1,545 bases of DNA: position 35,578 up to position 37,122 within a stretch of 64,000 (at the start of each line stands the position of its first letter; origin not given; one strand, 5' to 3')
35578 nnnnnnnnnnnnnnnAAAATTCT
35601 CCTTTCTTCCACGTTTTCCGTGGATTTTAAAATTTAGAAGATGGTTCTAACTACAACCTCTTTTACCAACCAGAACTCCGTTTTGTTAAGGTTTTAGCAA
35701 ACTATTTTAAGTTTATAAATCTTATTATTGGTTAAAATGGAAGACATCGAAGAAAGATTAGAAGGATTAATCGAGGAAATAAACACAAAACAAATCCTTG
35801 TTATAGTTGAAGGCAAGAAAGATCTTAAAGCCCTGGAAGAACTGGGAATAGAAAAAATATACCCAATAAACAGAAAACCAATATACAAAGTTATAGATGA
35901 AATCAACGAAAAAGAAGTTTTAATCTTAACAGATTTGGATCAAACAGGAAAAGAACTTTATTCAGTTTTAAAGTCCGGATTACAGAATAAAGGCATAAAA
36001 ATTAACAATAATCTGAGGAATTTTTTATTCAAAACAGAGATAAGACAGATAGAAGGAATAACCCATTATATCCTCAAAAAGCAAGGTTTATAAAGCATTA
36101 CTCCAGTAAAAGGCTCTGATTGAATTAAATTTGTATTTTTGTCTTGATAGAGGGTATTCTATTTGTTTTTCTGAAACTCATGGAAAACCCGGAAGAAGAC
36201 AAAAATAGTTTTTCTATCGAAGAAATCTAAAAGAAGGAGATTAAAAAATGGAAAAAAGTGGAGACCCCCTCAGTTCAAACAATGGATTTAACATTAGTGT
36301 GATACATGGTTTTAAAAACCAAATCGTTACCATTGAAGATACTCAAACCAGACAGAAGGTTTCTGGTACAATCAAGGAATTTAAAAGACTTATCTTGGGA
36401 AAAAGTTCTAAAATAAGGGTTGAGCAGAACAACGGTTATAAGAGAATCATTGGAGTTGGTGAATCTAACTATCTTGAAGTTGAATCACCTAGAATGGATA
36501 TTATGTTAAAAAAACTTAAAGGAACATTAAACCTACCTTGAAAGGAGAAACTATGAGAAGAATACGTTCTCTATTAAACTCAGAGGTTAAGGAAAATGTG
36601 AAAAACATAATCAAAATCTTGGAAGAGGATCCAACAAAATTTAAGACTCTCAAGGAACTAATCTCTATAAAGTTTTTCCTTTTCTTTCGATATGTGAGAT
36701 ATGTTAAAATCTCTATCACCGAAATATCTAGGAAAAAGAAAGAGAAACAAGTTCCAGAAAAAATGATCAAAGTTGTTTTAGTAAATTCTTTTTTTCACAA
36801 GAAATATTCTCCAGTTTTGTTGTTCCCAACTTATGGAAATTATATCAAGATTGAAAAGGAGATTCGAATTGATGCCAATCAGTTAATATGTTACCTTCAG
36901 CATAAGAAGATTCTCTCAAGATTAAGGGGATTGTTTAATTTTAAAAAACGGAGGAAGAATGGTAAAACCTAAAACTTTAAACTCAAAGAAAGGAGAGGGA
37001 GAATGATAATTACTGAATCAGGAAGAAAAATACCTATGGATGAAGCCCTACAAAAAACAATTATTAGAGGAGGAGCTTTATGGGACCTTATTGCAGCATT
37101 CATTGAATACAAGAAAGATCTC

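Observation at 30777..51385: Roughly 20 kb locus dominated by secreted and surface proteins with shared domain modules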

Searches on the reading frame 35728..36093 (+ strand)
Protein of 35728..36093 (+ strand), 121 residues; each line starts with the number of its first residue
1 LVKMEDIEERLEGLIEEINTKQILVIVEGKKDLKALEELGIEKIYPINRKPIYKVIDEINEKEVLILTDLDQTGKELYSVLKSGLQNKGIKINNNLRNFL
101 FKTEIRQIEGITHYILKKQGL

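Call 17: search_protein_families(library=pfam, proteins=[window:35728-36093:+], max_evalue=0.01)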
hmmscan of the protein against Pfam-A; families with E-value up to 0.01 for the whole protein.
window:35728-36093:+ (121 aa): 3 families
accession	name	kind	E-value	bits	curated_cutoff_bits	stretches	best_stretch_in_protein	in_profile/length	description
PF13662.12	Toprim_4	-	7.1e-06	26.6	25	1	24-93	3-82/85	Toprim domain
PF01751.28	Toprim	-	7.8e-05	23.2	23.1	1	24-92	2-93/96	Toprim domain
PF16776.11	INPP5B_PH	-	0.0056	16.9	29.2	1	6-50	30-73/145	Type II inositol 1,4,5-trisphosphate 5-phosphatase PH domain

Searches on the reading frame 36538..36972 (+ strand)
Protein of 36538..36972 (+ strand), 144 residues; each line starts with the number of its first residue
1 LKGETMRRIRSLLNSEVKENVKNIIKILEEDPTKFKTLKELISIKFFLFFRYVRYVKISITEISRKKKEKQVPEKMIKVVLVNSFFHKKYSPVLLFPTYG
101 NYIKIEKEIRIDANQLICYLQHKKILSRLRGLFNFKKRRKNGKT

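Call 17: search_protein_families(library=pfam, proteins=[window:36538-36972:+], max_evalue=0.01)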
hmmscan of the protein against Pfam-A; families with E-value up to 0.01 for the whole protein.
window:36538-36972:+ (144 aa): 1 family
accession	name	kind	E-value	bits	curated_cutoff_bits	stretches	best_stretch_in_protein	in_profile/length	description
PF25500.1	DUF7913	-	0.0068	17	27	1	59-123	26-87/120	Domain of unknown function (DUF7913)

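Call 90: search_protein_families(library=phrogs, proteins=[window:36538-36972:+], max_evalue=0.01)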
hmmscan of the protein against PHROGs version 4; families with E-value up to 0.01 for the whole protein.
window:36538-36972:+ (144 aa): 0 families
